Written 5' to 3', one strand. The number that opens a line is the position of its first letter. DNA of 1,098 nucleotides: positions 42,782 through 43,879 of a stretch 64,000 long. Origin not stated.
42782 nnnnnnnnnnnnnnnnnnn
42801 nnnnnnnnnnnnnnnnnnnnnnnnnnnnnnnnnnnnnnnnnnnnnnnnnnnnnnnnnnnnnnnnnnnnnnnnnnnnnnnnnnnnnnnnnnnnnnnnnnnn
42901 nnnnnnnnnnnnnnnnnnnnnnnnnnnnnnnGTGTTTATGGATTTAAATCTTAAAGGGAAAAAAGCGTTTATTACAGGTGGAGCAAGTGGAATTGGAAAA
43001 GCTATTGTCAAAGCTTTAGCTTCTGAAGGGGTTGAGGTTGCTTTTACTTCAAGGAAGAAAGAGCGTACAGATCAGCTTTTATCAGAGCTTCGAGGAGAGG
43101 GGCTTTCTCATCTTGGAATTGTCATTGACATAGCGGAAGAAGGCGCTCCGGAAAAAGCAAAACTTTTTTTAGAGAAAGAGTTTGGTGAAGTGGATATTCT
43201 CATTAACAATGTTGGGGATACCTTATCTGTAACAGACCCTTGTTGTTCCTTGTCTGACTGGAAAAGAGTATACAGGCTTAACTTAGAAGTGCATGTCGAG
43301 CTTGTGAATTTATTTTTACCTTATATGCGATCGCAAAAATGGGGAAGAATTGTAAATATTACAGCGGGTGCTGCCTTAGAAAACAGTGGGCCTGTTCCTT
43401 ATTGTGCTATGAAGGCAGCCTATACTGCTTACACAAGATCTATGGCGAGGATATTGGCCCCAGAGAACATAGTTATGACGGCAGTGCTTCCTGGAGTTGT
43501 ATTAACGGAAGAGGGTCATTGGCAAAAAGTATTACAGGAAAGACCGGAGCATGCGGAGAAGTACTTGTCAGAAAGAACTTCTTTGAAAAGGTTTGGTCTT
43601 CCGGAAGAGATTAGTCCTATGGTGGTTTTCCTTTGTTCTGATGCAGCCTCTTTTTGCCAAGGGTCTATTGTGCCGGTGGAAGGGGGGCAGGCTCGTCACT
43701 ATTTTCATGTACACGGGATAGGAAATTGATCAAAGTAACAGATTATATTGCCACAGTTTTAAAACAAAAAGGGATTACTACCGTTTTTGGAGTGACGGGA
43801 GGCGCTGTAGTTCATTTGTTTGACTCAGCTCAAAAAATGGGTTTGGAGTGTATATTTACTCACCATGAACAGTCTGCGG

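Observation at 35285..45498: Candidate undescribed branched or higher-carbon sugar pathway: two ThDP systems + C-methyltransferase + three C-C bond enzymes in one coupled block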

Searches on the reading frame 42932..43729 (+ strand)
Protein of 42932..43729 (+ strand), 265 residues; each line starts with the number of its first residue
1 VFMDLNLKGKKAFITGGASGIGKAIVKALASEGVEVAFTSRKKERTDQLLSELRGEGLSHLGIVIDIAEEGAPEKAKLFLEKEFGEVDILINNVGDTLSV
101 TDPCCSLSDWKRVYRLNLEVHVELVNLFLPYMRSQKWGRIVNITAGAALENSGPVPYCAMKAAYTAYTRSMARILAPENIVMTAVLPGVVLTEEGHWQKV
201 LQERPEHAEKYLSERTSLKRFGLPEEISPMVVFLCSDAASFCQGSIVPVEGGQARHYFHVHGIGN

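Call 3: search_protein_families(library=pfam, proteins=[window:42932-43729:+])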
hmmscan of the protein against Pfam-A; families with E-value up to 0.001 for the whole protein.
window:42932-43729:+ (265 aa): 4 families
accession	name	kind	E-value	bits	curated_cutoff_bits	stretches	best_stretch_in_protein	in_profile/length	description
PF00106.31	adh_short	-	2.8e-42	144.8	26.6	1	10-193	1-185/195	short chain dehydrogenase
PF13561.12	adh_short_C2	-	2.6e-41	142.2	27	1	18-252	3-234/236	Enoyl-(Acyl carrier protein) reductase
PF08659.16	KR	-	9.7e-06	26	22.6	1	13-88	4-83/180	KR domain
PF13460.12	NAD_binding_10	-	0.00049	20.4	27.2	0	16-51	1-37/184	NAD(P)H-binding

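Call 4: search_protein_families(library=ncbifam, proteins=[window:42932-43729:+])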
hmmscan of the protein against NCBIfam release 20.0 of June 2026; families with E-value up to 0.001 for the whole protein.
window:42932-43729:+ (265 aa): 224 families (the best 25 are shown)
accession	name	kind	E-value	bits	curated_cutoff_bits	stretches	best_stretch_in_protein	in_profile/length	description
NF005559.1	PRK07231.1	subfamily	1.3e-48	165.6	215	1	7-253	2-247/249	glucose 1-dehydrogenase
NF009466.0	PRK12826.1-2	subfamily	1.8e-47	161.9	222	1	10-254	4-245/248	3-oxoacyl-ACP reductase FabG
NF004778.0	PRK06124.1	equivalog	2.6e-46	158.1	303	1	5-256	7-255/256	SDR family oxidoreductase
NF004791.0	PRK06138.1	equivalog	4.6e-44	150.6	312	1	6-253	2-249/252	SDR family oxidoreductase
TIGR01830.1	3oxo_ACP_reduc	equivalog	8.7e-44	150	297.75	1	12-252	1-237/239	3-oxoacyl-[acyl-carrier-protein] reductase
NF006693.0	PRK09242.1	equivalog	2.9e-42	144.6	328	1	6-256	7-256/258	SDR family oxidoreductase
NF052558.1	MBtsdlDhBudC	equivalog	5.1e-40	137.6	270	1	8-253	2-241/250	meso-2,3-butanediol dehydrogenase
NF004197.0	PRK05653.1-1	equivalog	1.8e-39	135.9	332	1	3-253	1-246/249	3-oxoacyl-ACP reductase FabG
NF004198.0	PRK05653.1-3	equivalog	3.9e-39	134.6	296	1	7-253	5-246/248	3-oxoacyl-ACP reductase FabG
NF005067.0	PRK06484.1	equivalog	5.7e-39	134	713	1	7-254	7-252/524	short chain dehydrogenase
NF006070.0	PRK08213.1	subfamily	6.2e-39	134.1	279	1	5-253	8-256/259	gluconate 5-dehydrogenase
NF009468.0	PRK12826.1-4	equivalog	2.3e-38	132.4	318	1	6-253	4-247/256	SDR family oxidoreductase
NF009464.0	PRK12824.1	subfamily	3.4e-38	131.7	269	1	10-253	3-242/245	3-oxoacyl-ACP reductase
NF005309.0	PRK06841.1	subfamily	5.8e-37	127.6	286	1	4-252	10-251/255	GolD/DthD family dehydrogenase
NF005469.0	PRK07063.1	equivalog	2.3e-36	125.7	306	1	6-257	4-258/260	SDR family oxidoreductase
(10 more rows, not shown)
